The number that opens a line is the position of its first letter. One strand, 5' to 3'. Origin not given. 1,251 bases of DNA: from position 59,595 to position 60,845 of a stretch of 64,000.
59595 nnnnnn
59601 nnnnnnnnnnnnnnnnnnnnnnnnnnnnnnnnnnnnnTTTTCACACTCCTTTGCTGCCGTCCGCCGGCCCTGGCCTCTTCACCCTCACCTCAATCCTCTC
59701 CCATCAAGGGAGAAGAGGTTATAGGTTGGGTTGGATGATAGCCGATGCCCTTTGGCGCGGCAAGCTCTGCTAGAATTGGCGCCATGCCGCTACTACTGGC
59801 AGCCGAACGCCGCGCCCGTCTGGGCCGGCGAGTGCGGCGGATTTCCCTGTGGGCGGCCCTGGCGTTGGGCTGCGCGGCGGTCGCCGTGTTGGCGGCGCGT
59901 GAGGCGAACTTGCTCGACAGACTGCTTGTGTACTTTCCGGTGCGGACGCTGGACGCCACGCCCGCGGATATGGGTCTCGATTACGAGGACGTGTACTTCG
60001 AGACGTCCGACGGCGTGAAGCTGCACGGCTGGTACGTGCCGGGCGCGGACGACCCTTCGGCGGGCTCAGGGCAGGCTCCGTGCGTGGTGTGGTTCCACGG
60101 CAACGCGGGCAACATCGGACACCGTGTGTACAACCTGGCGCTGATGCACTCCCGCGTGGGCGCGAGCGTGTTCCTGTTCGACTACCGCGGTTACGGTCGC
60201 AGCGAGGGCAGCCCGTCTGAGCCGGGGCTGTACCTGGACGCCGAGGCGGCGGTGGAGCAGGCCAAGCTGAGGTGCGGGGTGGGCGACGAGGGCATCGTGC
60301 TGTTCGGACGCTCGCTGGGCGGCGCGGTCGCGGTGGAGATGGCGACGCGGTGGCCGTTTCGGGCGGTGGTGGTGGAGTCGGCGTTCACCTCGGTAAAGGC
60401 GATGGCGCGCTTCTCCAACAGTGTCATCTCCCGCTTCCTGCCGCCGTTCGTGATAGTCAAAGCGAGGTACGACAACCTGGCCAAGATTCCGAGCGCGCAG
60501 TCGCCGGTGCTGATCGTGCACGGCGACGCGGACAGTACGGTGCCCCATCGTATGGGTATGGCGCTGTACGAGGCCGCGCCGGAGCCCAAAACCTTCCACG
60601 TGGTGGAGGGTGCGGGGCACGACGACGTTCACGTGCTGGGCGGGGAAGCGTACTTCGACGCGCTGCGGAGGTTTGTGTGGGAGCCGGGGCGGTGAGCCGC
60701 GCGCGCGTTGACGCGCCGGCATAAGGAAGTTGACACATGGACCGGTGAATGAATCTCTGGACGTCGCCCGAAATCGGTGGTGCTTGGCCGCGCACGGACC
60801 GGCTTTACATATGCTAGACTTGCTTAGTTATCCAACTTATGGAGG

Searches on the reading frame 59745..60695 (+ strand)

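Call 31: search_protein_families(library=pfam, proteins=[window:59745-60695:+], max_evalue=0.001)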
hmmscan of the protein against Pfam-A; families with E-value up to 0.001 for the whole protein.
window:59745-60695:+ (316 aa): 10 families
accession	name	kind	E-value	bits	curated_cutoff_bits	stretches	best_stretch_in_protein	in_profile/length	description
PF12146.15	Hydrolase_4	-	6.8e-17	62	27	2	113-232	6-130/239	Serine aminopeptidase, S33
PF00561.26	Abhydrolase_1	-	4.6e-14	53.1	25.8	1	113-202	2-89/245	alpha/beta hydrolase fold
PF12697.13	Abhydrolase_6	-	3.1e-10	41.5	26.3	1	114-223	1-103/217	Alpha/beta hydrolase family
PF05448.18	AXE1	-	7.6e-10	38.5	21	1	82-152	58-122/321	Acetyl xylan esterase (AXE1)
PF00326.27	Peptidase_S9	-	3.9e-06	27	22.6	1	168-278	50-170/213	Prolyl oligopeptidase family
PF20434.5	BD-FAE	-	5.1e-05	23.3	26.8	0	248-276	185-213/215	BD-FAE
PF20408.4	Abhydrolase_11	-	0.00014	22.1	27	1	133-293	27-166/193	Alpha/beta hydrolase domain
PF05728.18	UPF0227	-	0.00043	20.7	21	1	174-278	51-160/187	Uncharacterised protein family (UPF0227)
PF03959.19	FSH1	-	0.00048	20.3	21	1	201-283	130-191/211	Serine hydrolase (FSH1)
PF02230.22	Abhydrolase_2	-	0.00075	19.8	23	0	174-292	97-199/217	Phospholipase/Carboxylesterase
